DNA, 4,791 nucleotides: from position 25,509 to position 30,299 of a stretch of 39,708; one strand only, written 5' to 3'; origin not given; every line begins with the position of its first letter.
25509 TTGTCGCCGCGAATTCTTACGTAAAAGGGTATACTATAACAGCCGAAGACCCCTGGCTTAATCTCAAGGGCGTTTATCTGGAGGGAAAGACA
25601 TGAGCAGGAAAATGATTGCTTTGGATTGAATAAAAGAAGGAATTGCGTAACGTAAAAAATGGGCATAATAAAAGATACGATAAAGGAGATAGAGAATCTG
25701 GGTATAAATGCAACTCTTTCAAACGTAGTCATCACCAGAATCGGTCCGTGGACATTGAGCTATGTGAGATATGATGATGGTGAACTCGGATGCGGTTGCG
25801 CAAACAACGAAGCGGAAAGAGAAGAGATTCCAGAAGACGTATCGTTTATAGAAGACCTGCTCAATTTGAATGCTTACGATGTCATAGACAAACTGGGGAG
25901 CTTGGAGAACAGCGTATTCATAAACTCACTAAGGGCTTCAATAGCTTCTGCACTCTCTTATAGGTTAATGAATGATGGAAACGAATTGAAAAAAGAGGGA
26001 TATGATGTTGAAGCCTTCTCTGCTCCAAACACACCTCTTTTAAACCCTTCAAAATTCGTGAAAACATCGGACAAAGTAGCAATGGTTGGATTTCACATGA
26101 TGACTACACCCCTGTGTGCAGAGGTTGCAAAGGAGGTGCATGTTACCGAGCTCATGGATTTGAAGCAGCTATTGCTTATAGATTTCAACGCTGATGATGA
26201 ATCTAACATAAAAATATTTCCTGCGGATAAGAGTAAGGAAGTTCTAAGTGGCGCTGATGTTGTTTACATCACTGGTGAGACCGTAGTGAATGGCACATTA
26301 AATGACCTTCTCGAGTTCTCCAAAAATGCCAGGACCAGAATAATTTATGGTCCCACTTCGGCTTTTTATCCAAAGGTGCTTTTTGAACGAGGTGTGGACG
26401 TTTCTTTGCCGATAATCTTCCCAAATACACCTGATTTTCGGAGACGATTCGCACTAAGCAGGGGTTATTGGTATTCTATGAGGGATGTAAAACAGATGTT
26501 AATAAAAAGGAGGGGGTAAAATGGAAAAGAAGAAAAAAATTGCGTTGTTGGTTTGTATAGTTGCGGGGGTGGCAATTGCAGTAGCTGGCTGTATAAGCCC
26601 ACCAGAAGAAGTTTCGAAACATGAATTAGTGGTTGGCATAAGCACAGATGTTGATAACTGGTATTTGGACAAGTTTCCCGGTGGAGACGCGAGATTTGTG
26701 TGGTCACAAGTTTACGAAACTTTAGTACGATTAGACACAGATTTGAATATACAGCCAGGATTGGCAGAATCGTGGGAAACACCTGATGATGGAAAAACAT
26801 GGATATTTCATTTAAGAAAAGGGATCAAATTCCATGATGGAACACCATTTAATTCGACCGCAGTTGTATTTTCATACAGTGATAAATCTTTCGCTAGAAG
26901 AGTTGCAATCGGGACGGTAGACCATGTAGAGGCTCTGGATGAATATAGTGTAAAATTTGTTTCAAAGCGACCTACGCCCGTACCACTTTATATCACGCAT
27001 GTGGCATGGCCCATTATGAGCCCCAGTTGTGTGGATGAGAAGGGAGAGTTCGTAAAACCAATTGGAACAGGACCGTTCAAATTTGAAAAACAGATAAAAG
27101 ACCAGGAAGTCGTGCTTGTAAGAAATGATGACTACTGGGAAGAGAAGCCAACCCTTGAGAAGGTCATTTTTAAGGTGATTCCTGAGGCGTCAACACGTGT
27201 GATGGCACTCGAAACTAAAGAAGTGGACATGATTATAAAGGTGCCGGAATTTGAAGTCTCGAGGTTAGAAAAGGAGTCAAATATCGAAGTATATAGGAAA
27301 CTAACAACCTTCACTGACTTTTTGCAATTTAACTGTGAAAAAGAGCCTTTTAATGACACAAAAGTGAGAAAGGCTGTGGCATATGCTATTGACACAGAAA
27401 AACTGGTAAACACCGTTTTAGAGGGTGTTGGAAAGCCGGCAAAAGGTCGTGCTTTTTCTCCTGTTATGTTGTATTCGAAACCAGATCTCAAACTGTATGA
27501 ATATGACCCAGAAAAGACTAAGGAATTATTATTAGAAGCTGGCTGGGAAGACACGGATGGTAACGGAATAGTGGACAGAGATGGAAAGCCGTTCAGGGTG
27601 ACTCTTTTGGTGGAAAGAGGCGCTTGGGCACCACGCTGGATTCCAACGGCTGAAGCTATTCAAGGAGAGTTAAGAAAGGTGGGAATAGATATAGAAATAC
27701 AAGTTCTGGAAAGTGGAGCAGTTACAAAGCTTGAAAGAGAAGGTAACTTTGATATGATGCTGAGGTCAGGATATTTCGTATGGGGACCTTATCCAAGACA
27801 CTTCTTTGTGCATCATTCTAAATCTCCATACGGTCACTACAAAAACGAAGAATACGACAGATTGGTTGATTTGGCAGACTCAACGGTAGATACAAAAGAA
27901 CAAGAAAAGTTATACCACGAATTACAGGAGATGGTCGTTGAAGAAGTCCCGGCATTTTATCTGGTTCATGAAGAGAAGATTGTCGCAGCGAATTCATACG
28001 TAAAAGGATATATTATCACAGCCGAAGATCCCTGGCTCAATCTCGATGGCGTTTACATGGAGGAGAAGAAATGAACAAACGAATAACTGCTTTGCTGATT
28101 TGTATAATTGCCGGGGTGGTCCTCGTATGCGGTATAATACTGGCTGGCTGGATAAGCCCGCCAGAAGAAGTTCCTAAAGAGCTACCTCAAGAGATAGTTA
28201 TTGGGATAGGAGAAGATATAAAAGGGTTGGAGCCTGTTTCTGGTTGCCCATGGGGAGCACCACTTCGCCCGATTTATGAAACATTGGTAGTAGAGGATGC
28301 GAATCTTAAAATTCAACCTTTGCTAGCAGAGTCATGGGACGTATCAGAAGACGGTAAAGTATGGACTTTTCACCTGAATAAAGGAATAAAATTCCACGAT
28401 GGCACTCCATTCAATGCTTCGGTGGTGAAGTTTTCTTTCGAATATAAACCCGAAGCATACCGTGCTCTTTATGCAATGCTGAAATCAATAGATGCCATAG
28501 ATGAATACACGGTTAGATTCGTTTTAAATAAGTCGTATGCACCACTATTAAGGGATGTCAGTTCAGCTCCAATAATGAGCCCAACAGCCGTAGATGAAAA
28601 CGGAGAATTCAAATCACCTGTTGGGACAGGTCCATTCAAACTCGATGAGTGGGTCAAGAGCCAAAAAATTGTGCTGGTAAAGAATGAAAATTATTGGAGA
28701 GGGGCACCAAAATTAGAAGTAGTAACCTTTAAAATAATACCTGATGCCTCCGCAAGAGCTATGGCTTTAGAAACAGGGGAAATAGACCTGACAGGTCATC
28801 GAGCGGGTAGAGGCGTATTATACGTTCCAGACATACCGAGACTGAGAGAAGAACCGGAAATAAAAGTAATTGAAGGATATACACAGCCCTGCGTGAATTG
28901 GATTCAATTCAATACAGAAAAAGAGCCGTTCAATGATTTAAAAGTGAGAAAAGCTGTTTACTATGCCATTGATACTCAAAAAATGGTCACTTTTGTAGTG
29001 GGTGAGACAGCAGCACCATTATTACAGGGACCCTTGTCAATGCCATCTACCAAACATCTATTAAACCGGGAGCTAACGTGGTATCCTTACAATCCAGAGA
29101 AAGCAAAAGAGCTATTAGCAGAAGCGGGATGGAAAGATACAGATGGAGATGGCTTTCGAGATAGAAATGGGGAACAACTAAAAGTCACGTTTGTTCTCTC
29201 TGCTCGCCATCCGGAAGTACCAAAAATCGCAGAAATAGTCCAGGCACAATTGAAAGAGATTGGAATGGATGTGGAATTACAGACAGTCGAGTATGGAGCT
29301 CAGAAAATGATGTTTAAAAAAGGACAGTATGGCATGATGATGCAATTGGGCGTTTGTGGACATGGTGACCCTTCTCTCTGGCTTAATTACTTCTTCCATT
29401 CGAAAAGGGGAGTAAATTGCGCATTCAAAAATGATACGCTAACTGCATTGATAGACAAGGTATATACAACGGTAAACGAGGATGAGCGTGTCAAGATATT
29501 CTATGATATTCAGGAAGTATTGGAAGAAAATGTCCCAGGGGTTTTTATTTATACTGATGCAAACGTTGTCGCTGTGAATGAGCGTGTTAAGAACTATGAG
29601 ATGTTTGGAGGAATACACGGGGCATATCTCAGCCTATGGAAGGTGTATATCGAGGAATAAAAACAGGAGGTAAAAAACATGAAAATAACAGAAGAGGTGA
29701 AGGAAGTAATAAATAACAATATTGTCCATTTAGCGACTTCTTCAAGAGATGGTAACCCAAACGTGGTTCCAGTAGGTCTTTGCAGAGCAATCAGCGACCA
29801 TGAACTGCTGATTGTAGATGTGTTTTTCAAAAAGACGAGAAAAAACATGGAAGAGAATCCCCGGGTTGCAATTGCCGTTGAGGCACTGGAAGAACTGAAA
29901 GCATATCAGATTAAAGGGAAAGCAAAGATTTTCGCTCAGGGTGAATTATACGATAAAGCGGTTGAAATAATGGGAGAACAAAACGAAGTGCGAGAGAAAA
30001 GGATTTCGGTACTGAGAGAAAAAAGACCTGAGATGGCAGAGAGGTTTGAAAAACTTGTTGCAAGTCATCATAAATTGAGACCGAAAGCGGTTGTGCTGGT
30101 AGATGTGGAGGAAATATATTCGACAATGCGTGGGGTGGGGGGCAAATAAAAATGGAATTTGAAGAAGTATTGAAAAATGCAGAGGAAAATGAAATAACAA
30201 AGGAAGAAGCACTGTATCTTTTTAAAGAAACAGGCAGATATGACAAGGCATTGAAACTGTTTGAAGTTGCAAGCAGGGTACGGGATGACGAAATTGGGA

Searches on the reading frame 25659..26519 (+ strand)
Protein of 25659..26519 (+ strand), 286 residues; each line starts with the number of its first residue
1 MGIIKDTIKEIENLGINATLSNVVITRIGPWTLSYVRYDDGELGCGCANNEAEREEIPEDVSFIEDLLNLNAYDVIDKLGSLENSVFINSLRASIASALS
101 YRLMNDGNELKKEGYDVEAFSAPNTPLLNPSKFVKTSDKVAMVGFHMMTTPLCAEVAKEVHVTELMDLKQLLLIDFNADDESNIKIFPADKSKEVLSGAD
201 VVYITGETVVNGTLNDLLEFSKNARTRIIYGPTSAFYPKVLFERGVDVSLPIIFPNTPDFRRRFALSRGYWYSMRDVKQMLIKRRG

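Call 4: search_protein_families(library=pfam, proteins=[window:25659-26519:+], max_evalue=0.01)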
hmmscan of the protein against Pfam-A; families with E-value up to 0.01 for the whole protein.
window:25659-26519:+ (286 aa): 1 family
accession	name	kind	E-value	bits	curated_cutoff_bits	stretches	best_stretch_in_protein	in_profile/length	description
PF04016.18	DUF364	-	1.1e-21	77.4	23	1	134-248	8-112/147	Putative heavy-metal chelation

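Call 5: search_protein_families(library=ncbifam, proteins=[window:25659-26519:+], max_evalue=0.001)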
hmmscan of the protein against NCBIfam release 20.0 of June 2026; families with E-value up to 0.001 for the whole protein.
window:25659-26519:+ (286 aa): 0 families

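Call 50: search_solved_structures(query=window:25659-26519:+, max_evalue=1, show_alignments=1)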
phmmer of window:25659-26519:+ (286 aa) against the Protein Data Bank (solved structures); distinct sequences matched with E-value up to 1: 10.
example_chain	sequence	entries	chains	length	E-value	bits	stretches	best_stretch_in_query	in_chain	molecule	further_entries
3l5o_A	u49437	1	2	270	5.2e-06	29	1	187-248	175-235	uncharacterized protein from DUF364 family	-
3npg_A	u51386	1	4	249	0.017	17.6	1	194-241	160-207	uncharacterized DUF364 family protein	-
2l9w_A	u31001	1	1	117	0.17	14.2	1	150-225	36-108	U4/U6 snRNA-associated-splicing factor PRP24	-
2hcb_A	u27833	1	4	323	0.37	13.1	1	74-122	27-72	Chromosomal replication initiator protein dnaA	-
1l8q_A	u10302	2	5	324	0.37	13.1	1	74-122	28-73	Chromosomal replication initiator protein dnaA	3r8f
5i0j_A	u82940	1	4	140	0.74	12.1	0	65-115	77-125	DR2231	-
5hva_A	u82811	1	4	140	0.87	11.9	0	64-115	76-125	DR2231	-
5hzz_A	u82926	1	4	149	0.89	11.9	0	65-115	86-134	DR2231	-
5i0m_A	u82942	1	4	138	0.89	11.9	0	64-115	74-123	DR2231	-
5hyl_A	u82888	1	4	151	0.92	11.8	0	65-115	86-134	DR2231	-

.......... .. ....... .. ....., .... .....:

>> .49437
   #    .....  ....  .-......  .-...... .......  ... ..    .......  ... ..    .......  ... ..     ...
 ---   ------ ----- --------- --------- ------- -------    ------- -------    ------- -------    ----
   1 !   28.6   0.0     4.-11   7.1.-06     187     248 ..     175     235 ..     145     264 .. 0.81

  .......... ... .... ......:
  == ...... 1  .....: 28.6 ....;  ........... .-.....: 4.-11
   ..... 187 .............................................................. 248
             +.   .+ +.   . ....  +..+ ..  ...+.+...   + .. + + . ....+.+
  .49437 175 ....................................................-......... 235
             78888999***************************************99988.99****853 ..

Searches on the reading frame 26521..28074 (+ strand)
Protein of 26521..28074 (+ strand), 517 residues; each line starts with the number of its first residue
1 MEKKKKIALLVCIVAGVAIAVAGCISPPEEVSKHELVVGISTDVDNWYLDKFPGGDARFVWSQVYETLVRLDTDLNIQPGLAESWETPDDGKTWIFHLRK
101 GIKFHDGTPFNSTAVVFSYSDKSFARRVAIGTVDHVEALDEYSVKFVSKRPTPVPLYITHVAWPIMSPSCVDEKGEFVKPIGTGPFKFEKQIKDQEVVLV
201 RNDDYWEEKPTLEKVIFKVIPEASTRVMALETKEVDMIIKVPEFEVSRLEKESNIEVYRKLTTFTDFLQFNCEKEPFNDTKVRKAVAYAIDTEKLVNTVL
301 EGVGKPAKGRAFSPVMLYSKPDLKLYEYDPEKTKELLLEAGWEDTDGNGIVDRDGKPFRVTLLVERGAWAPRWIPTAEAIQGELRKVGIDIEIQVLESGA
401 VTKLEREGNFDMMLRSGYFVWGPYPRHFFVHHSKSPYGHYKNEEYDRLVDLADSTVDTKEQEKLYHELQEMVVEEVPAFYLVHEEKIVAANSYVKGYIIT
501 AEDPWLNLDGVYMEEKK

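Call 4: search_protein_families(library=pfam, proteins=[window:26521-28074:+], max_evalue=0.01)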
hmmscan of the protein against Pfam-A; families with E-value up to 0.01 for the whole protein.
window:26521-28074:+ (517 aa): 1 family
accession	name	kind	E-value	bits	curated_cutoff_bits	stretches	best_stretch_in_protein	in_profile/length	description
PF00496.27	SBP_bac_5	-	6.6e-96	322.1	32.4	1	77-421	2-350/368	Bacterial extracellular solute-binding proteins, family 5 Middle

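Call 5: search_protein_families(library=ncbifam, proteins=[window:26521-28074:+], max_evalue=0.001)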
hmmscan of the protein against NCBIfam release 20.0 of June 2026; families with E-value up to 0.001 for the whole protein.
window:26521-28074:+ (517 aa): 11 families
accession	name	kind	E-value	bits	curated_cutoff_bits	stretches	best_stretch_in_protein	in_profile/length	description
TIGR02294.1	nickel_nikA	equivalog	8.7e-78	262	393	1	59-493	30-482/501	nickel ABC transporter substrate-binding protein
NF045468.1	Opp5A_nikA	equivalog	5.6e-71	239.5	600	1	63-503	43-478/488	nickel ABC transporter substrate-binding protein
NF045467.1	Opp4A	equivalog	1.3e-63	215.1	650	2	179-501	206-545/556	oligopeptide ABC transporter substrate-binding protein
NF047575.1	opine_bind_CntA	exception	6.3e-58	196.6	800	1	1-476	1-497/535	staphylopine-dependent metal ABC transporter substrate-binding lipoprotein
NF043070.1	DppA_dipep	equivalog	9.3e-52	176.3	1005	1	63-500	59-522/535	dipeptide ABC transporter periplasmic-binding protein DppA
NF011942.0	PRK15413.1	equivalog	1.8e-49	168.8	594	1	17-500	11-499/512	glutathione ABC transporter substrate-binding protein GsiB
NF011689.0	PRK15109.1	equivalog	1.7e-40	139.2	560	1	24-514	24-539/547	ABC transporter substrate-binding protein SapA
TIGR04028.1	SBP_KPN_01854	hypoth_equivalog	2.3e-39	135.4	468.5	1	74-498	41-494/509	TIGR04028 family ABC transporter substrate-binding protein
NF011684.0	PRK15104.1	equivalog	9.9e-33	113.6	947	2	136-507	162-532/543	oligopeptide ABC transporter substrate-binding protein OppA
NF007287.0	PRK09755.1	equivalog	2.2e-26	92.8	1098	2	136-502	157-521/535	ABC transporter substrate-binding protein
NF010149.0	PRK13626.1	equivalog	3.3e-09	35.9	476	1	60-229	146-313/552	HTH-type transcriptional regulator SgrR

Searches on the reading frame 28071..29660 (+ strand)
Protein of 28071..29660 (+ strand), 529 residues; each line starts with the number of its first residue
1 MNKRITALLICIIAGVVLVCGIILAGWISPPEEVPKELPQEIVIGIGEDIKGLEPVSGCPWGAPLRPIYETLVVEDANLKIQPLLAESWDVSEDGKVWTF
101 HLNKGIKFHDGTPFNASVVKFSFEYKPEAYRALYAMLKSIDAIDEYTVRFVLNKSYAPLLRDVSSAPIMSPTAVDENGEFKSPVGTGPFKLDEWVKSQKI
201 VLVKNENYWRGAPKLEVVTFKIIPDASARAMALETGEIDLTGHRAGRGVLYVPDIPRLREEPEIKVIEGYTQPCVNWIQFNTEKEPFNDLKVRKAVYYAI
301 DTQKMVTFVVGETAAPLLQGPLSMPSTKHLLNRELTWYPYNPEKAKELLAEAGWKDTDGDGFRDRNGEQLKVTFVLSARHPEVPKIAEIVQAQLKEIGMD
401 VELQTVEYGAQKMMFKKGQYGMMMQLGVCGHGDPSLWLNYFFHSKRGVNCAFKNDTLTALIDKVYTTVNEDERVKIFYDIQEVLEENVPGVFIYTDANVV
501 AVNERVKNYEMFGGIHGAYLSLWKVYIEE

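Call 4: search_protein_families(library=pfam, proteins=[window:28071-29660:+], max_evalue=0.01)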
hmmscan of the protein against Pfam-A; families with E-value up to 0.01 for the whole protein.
window:28071-29660:+ (529 aa): 1 family
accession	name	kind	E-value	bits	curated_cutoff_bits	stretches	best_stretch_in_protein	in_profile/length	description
PF00496.27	SBP_bac_5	-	1.3e-98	331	32.4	1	80-446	1-365/368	Bacterial extracellular solute-binding proteins, family 5 Middle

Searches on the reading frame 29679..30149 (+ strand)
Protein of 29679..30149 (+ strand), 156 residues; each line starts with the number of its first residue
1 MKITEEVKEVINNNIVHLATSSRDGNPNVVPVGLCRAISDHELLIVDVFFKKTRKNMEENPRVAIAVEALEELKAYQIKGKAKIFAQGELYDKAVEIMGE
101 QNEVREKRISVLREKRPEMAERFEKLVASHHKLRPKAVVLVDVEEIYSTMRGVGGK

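Call 4: search_protein_families(library=pfam, proteins=[window:29679-30149:+], max_evalue=0.01)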
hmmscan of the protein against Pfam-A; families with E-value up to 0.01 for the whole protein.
window:29679-30149:+ (156 aa): 3 families
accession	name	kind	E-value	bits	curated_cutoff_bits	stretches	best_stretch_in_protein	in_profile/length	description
PF01243.27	PNPOx_N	-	1.1e-16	61.7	28.1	1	3-147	1-117/120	Pyridoxamine 5'-phosphate oxidase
PF04289.18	DUF447_N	-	0.0031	17.9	24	1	19-67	6-51/114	Protein of unknown function (DUF447) N-terminal domain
PF25467.1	NOL9_C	-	0.004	17.5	31.6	1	4-41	25-61/90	NOL9-like, C-terminal domain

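Call 5: search_protein_families(library=ncbifam, proteins=[window:29679-30149:+], max_evalue=0.001)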
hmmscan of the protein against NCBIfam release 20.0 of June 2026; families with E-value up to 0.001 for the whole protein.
window:29679-30149:+ (156 aa): 6 families
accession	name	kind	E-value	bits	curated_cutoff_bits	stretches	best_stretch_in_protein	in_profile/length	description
TIGR03618.1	Rv1155_F420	subfamily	1.6e-08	34.8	79.05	1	13-113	8-104/127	TIGR03618 family F420-dependent PPOX class oxidoreductase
TIGR03668.1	Rv0121_F420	hypoth_equivalog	6.6e-08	32.7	119.15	1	7-101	6-116/141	TIGR03668 family PPOX class F420-dependent oxidoreductase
TIGR04110.1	heme_HutZ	equivalog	3.1e-05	23.8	225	1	4-127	12-128/168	heme utilization protein HutZ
TIGR04023.1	PPOX_MSMEG_5819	subfamily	0.00011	22.1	85.6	1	8-83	7-89/115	PPOX class F420-dependent oxidoreductase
TIGR03667.1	Rv3369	hypoth_equivalog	0.00018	21.4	125.3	1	4-90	4-90/130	TIGR03667 family PPOX class F420-dependent oxidoreductase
TIGR03666.1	Rv2061_F420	subfamily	0.00019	21.1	84.9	1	4-86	3-84/132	PPOX class F420-dependent oxidoreductase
